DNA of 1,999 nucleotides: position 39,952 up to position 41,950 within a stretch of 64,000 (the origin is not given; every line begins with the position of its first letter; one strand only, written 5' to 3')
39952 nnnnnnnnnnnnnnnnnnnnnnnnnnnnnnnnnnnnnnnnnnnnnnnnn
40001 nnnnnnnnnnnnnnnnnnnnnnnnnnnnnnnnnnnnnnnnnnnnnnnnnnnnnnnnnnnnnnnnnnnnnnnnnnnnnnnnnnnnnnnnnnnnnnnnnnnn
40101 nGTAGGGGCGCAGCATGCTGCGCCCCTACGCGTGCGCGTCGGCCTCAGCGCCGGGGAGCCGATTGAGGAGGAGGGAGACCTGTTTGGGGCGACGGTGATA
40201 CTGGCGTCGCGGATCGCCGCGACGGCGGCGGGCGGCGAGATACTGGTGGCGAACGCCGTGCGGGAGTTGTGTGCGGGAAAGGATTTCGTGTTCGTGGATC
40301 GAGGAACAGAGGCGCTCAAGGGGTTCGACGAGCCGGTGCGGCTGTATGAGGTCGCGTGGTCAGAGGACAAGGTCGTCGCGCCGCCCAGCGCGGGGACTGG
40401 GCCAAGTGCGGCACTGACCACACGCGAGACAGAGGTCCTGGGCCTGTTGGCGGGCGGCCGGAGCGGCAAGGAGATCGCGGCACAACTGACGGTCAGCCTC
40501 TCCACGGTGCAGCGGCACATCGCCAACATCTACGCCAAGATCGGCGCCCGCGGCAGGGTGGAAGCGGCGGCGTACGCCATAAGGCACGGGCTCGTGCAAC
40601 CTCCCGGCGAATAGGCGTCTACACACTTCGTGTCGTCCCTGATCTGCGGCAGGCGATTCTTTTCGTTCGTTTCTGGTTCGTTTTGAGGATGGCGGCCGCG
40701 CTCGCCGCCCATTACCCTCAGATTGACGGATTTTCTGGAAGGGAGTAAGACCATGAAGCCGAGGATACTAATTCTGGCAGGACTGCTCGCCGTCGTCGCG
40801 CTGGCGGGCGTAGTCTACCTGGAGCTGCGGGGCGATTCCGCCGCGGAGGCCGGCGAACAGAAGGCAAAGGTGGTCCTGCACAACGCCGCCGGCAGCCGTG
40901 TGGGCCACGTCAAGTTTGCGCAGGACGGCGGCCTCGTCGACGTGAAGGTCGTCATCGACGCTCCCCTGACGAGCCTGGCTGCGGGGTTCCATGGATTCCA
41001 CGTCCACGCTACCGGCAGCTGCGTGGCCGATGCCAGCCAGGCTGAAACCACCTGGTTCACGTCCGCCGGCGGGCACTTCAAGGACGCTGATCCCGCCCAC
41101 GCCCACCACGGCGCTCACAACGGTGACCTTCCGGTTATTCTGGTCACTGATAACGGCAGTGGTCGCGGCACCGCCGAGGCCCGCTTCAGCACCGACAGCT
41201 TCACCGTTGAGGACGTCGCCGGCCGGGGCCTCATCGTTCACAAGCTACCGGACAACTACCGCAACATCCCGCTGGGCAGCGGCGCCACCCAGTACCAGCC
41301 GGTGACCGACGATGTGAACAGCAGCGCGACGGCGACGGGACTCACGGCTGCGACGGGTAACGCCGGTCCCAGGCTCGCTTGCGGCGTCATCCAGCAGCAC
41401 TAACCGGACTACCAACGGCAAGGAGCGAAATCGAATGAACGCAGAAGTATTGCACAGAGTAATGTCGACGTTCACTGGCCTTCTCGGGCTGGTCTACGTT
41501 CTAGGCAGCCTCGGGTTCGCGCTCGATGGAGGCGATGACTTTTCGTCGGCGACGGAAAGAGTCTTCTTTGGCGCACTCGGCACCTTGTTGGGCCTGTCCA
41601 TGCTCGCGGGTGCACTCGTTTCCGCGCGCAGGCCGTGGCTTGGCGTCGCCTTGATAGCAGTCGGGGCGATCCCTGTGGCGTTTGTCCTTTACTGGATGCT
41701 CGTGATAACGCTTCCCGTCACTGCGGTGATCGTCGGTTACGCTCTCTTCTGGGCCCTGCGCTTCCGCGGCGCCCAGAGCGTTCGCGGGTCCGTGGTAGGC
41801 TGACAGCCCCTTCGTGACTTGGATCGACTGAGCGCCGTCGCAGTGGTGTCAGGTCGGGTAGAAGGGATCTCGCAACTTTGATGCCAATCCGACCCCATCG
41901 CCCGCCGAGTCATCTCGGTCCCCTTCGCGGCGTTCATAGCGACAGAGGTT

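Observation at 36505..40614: Tandem paralogues with an unusual alpha/beta-hydrolase / class III cyclase / LuxR-HTH architecture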

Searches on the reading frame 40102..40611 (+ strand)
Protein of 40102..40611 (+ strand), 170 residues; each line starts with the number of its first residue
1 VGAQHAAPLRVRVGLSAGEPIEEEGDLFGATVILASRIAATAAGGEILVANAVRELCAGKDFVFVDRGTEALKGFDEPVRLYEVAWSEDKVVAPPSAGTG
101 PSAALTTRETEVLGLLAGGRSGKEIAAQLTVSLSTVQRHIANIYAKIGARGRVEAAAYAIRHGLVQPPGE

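Call 46: find_related_loci(query=A6, collection=genome_contigs, flank=10000)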
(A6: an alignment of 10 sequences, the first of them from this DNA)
Query A6 (170 aa) in genome_contigs; peptide patterns used: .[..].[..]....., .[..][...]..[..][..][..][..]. (x = any residue, [..] = any of these).
596 stretches matched a pattern (row limit reached: there are more); 415 encode a relative of the query (tblastn E <= 1e-3); the best 80 are kept; 79 distinct loci.
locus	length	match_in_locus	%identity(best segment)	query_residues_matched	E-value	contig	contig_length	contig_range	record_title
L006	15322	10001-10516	60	1-164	1e-55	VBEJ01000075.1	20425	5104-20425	MAG: Chloroflexi bacterium isolate CF_23 14_0903_16_40cm_scaffold_6410, whole genome shotgun sequence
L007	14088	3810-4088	69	8-100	1e-36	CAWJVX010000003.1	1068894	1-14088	MAG: uncultured Gemmatimonadales bacterium isolate MFD09206.bin.1.39 genome assembly, contig: contig_1971, whole genome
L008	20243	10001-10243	78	8-88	9e-37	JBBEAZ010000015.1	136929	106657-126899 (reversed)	MAG: Dehalococcoidia bacterium isolate LejiaF_64_43 Lejia_F_181_length_136929_cov_26, whole genome shotgun sequence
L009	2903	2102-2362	74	8-94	3e-36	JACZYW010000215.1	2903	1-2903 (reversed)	MAG: Chloroflexota bacterium isolate B27T3L8 B27T3L8_NODE20773, whole genome shotgun sequence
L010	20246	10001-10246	72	8-89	8e-36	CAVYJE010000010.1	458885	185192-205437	MAG: uncultured Chloroflexia bacterium isolate MFD05684.bin.2.107 genome assembly, contig: contig_47775, whole genome sh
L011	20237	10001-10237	80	8-86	4e-36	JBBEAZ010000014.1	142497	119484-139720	MAG: Dehalococcoidia bacterium isolate LejiaF_64_43 Lejia_F_169_length_142497_cov_26, whole genome shotgun sequence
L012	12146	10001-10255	71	4-88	4e-35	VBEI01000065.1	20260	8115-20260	MAG: Chloroflexi bacterium isolate CF_22 14_0903_13_40cm_scaffold_5798, whole genome shotgun sequence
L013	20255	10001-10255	71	4-88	3e-35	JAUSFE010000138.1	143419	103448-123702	MAG: Dehalococcoidia bacterium isolate E14_maxbin.284_sub E14_k141_1150062, whole genome shotgun sequence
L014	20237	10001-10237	76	8-86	5e-35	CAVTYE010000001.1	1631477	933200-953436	MAG: uncultured Chloroflexia bacterium isolate MFD04944.bin.2.175 genome assembly, contig: contig_16245, whole genome sh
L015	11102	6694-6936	75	8-88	5e-35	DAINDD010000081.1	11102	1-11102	MAG TPA_asm: Chloroflexota bacterium isolate CTOTU41506 NODE_5946_length_11102_cov_5.505296, whole genome shotgun sequen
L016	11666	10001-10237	73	8-86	1e-34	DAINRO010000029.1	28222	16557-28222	MAG TPA_asm: Chloroflexota bacterium isolate CTOTU25977 NODE_363_length_28222_cov_7.674087, whole genome shotgun sequenc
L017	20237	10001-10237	76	8-86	1e-34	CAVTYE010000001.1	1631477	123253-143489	MAG: uncultured Chloroflexia bacterium isolate MFD04944.bin.2.175 genome assembly, contig: contig_16245, whole genome sh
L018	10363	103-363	69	3-89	5e-35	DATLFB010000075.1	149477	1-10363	MAG TPA_asm: Thermoanaerobaculia bacterium isolate SMAG_U14391 k141_3018772, whole genome shotgun sequence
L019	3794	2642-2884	74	9-89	1e-34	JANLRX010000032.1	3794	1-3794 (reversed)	MAG: Chloroflexota bacterium isolate OTE_25_metabat_74 OTE_25_k141_1276733, whole genome shotgun sequence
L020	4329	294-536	72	8-88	1e-34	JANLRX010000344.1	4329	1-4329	MAG: Chloroflexota bacterium isolate OTE_25_metabat_74 OTE_25_k141_2638022, whole genome shotgun sequence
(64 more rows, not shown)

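Call 49: find_homologous_proteins(query=A6, max_evalue=1e-20)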
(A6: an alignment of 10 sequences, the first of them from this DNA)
Query A6 (10 sequences) (170 aa, profile of the alignment): 2038 proteins with E <= 1e-20 among 8000 candidates; the best 120 are listed.
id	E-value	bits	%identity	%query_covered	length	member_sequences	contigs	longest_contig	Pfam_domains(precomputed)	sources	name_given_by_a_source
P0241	1.0e-76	274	70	95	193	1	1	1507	PF00196.26,PF00211.26,PF08281.19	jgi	-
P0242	1.2e-74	268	62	94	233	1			PF00196.26,PF00211.26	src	-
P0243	7.0e-74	265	45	93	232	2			PF00196.26,PF00211.26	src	-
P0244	1.1e-72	261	45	93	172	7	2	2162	PF00196.26,PF00211.26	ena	-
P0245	7.8e-72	258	45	96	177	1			PF00196.26,PF00211.26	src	-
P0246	8.2e-71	255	67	94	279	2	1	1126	PF00196.26,PF00211.26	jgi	jgi:adenylate cyclase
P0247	5.8e-69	249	46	92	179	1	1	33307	PF00196.26,PF00211.26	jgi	jgi:DNA-binding CsgD family transcriptional regulator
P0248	1.5e-63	231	46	85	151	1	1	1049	PF00196.26,PF00211.26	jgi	-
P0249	2.9e-62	227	64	94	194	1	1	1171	PF08279.19,PF00196.26,PF00211.26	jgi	jgi:adenylate cyclase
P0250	9.2e-62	226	79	80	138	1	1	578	PF00196.26,PF08281.19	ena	-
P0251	1.6e-60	222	63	96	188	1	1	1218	PF00196.26,PF00211.26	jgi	jgi:class 3 adenylate cyclase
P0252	9.4e-60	219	47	77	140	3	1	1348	PF00196.26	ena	-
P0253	2.6e-59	218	47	92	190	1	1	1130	PF00196.26,PF00211.26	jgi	jgi:DNA-binding CsgD family transcriptional regulator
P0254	3.0e-59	217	57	78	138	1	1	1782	PF00196.26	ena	-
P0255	1.1e-58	216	46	77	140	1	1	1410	PF00196.26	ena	-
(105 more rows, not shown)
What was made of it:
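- Tried and rejected: It returned mostly gene fragments (call 49).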

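Call 73: search_protein_representatives(protein=window:40102-40611:+)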
Query: 170 residues. Proteins with E-value up to 0.001 (for the whole library): 132861; up to 1e-10: 4814; up to 1e-30: 40. The best 150 are listed.
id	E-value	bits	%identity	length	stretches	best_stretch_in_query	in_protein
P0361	7.0e-81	286.3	35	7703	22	75-168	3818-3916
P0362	3.9e-72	257.9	38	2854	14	102-164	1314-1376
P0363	1.4e-63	230.1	39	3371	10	89-168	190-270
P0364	3.0e-55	203.0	39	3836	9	95-165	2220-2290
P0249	1.4e-54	200.8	64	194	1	7-168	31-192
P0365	1.1e-51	191.5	63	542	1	3-166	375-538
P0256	1.1e-46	175.1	62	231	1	6-164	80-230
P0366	9.8e-42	159.1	35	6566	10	99-161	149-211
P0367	4.4e-41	157.0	55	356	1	8-165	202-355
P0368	9.4e-41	155.9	35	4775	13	94-166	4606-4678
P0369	6.3e-40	153.2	41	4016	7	92-162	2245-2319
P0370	1.4e-39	152.1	51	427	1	6-165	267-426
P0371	7.8e-39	149.7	51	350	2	7-89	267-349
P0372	3.7e-38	147.5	36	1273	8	100-165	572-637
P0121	4.9e-37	143.8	59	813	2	103-167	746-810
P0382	2.8e-33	131.6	46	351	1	10-164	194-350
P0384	7.0e-33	130.3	52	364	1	6-164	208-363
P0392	5.6e-31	124.2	50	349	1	7-164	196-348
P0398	3.2e-30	121.7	45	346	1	6-168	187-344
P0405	2.2e-29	118.9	51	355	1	4-165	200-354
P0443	5.9e-27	111.1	46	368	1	4-165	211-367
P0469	6.9e-26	107.6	43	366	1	7-165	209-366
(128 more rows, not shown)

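Call 74: search_protein_families(library=pfam, proteins=[P0365, P0367, P0370, P0382, P0384, P0392, P0398, P0405, P0443, P0469], max_evalue=0.001)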
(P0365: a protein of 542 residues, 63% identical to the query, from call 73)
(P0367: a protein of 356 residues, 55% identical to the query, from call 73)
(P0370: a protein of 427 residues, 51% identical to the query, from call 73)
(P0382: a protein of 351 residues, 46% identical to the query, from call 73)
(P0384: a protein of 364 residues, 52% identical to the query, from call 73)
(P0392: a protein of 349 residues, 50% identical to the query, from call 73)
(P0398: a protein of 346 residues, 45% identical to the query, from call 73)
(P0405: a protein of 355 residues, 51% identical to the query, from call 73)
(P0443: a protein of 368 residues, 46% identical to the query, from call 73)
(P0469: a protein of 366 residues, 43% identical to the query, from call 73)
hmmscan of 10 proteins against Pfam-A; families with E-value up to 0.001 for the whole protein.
P0365 (542 aa): 9 families
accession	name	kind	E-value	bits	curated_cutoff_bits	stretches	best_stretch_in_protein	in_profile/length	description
PF00196.25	GerE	-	2.3e-16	59.6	23.5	1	476-531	2-57/57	Bacterial regulatory proteins, luxR family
PF00211.25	Guanylate_cyc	-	1.8e-14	54.2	21.9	1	274-446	6-172/183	Adenylate and Guanylate cyclase catalytic domain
PF00561.26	Abhydrolase_1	-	2.3e-06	27.9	25.8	1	56-163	26-132/245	alpha/beta hydrolase fold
PF08281.18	Sigma70_r4_2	-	5.2e-06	26.4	25.7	1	477-518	11-53/54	Sigma-70, region 4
PF13384.12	HTH_23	-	4e-05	23.7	24.6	1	484-513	10-39/50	Homeodomain-like domain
PF08279.18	HTH_11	-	0.00014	22.2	25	1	483-515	4-39/55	HTH domain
PF12840.13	HTH_20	-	0.00043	20.6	27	0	483-513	8-40/51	Helix-turn-helix domain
PF14493.12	HTH_40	-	0.00065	20.4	27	0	483-518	4-39/89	Helix-turn-helix domain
PF03096.20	Ndr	-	0.00092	18.4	23.3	0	75-147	77-148/283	Ndr family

P0367 (356 aa): 4 families
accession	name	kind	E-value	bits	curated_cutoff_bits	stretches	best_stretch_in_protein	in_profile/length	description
PF00498.31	FHA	-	5.4e-22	78.4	20.7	1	29-92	2-67/67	FHA domain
PF00196.25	GerE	-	1.1e-17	63.8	23.5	1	294-349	2-57/57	Bacterial regulatory proteins, luxR family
PF16697.10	Yop-YscD_cpl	-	1.2e-14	54.7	33.2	1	18-100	9-92/94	Inner membrane component of T3SS, cytoplasmic domain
PF00211.25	Guanylate_cyc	-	5.6e-14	52.6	21.9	1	114-268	5-172/183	Adenylate and Guanylate cyclase catalytic domain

P0370 (427 aa): 2 families
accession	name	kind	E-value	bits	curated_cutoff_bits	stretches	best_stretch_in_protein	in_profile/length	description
PF00196.25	GerE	-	1.4e-17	63.5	23.5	1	366-420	3-57/57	Bacterial regulatory proteins, luxR family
PF00211.25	Guanylate_cyc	-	1.8e-09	37.9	21.9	1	177-343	10-179/183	Adenylate and Guanylate cyclase catalytic domain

P0382 (351 aa): 2 families
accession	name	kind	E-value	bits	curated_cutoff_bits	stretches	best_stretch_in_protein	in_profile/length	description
PF00196.25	GerE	-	5.7e-17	61.5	23.5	1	290-345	2-57/57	Bacterial regulatory proteins, luxR family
PF14026.12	SCO4226-like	-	8.1e-11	42.4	28.5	1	4-79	1-75/76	Nickel responsive protein SCO4226-like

P0384 (364 aa): 2 families
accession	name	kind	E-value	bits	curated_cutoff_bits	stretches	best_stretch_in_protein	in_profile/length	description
PF00196.25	GerE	-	8.7e-14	51.3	23.5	1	303-358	2-57/57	Bacterial regulatory proteins, luxR family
PF14026.12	SCO4226-like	-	2.2e-10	41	28.5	1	25-101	1-76/76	Nickel responsive protein SCO4226-like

P0392 (349 aa): 4 families
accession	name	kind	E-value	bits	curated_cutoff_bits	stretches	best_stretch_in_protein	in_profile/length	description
PF00196.25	GerE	-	4.1e-17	62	23.5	1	288-343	2-57/57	Bacterial regulatory proteins, luxR family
PF14026.12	SCO4226-like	-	4.1e-09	36.9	28.5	1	4-89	1-76/76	Nickel responsive protein SCO4226-like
PF13936.12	HTH_38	-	0.00018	21.6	27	1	285-324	1-41/44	Helix-turn-helix domain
PF13384.12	HTH_23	-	0.00077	19.7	24.6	0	294-323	8-37/50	Homeodomain-like domain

P0398 (346 aa): 4 families
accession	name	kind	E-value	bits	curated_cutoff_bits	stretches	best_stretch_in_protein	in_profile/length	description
PF00196.25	GerE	-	8.3e-18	64.2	23.5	1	280-335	2-57/57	Bacterial regulatory proteins, luxR family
PF14026.12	SCO4226-like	-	1.4e-14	54.4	28.5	1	4-79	1-76/76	Nickel responsive protein SCO4226-like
PF13384.12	HTH_23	-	6.6e-06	26.2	24.6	1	286-317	8-39/50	Homeodomain-like domain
PF13936.12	HTH_38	-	0.00014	22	27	1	282-317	6-42/44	Helix-turn-helix domain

P0405 (355 aa): 3 families
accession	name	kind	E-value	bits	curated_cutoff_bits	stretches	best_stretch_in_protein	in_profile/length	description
PF00196.25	GerE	-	3.6e-18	65.4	23.5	1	293-348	2-57/57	Bacterial regulatory proteins, luxR family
PF14026.12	SCO4226-like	-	2e-10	41.1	28.5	1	25-102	1-76/76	Nickel responsive protein SCO4226-like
PF13936.12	HTH_38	-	0.00034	20.7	27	1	302-329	14-41/44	Helix-turn-helix domain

P0443 (368 aa): 4 families
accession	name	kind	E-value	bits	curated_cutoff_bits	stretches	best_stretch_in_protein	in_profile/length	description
PF00196.25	GerE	-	8.2e-18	64.2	23.5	1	306-361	2-57/57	Bacterial regulatory proteins, luxR family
PF14026.12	SCO4226-like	-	1.3e-13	51.4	28.5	1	25-93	1-68/76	Nickel responsive protein SCO4226-like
PF13936.12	HTH_38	-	7.4e-05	22.8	27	0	307-342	5-41/44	Helix-turn-helix domain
PF08281.18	Sigma70_r4_2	-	0.00029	20.9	25.7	0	307-343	11-48/54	Sigma-70, region 4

P0469 (366 aa): 2 families
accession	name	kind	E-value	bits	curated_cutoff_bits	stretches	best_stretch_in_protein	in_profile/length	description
PF00196.25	GerE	-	9e-16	57.7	23.5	1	306-360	3-57/57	Bacterial regulatory proteins, luxR family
PF14026.12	SCO4226-like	-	7e-12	45.8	28.5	1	23-99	1-76/76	Nickel responsive protein SCO4226-like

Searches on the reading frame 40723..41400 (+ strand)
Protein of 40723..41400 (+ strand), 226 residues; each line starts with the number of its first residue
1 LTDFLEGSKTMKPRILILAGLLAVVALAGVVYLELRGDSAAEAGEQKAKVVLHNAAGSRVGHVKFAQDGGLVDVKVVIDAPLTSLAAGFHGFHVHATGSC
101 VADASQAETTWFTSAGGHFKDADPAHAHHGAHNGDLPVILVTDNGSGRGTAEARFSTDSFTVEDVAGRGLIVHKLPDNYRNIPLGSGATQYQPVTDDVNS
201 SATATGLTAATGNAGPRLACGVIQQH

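Call 32: search_protein_families(library=pfam, proteins=[window:40723-41400:+], max_evalue=0.001)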
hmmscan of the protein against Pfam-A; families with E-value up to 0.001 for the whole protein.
window:40723-41400:+ (226 aa): 1 family
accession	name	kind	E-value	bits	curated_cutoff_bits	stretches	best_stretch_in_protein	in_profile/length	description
PF00080.25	Sod_Cu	-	6.9e-26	91.7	28.9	1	61-223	3-133/133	Copper/zinc superoxide dismutase (SODC)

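Call 72: search_protein_families(library=ncbifam, proteins=[window:40753-41400:+], max_evalue=0.01)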
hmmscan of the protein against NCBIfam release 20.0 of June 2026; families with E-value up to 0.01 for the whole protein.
window:40753-41400:+ (216 aa): 3 families
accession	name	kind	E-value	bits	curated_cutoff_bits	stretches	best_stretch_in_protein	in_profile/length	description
NF047631.1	SodCMycob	equivalog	1e-31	110.4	230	1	29-214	61-236/236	superoxide dismutase[Cu-Zn]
NF007628.1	PRK10290.1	equivalog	1.1e-14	54.7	165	1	22-181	11-167/172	superoxide dismutase [Cu-Zn] SodC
NF047632.1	SodCCaul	equivalog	2e-11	43.7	250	1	29-177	17-163/173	superoxide dismutase[Cu-Zn]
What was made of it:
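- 40753..41403 (+): sodC (Cu/Zn superoxide dismutase), the conserved downstream neighbour and candidate target. Pfam Sod_Cu E 7e-26 (call 32); NCBIfam SodC (call 72).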

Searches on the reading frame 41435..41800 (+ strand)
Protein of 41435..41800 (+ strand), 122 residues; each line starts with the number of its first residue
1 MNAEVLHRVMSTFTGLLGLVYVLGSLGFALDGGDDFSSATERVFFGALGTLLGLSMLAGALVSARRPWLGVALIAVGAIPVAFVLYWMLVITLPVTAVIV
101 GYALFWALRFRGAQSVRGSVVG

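Call 32: search_protein_families(library=pfam, proteins=[window:41435-41800:+], max_evalue=0.001)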
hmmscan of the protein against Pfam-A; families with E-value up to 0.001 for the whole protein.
window:41435-41800:+ (122 aa): 0 families

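Call 72: search_protein_families(library=ncbifam, proteins=[window:41435-41800:+], max_evalue=0.01)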
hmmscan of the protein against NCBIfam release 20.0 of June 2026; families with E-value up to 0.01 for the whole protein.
window:41435-41800:+ (122 aa): 0 families
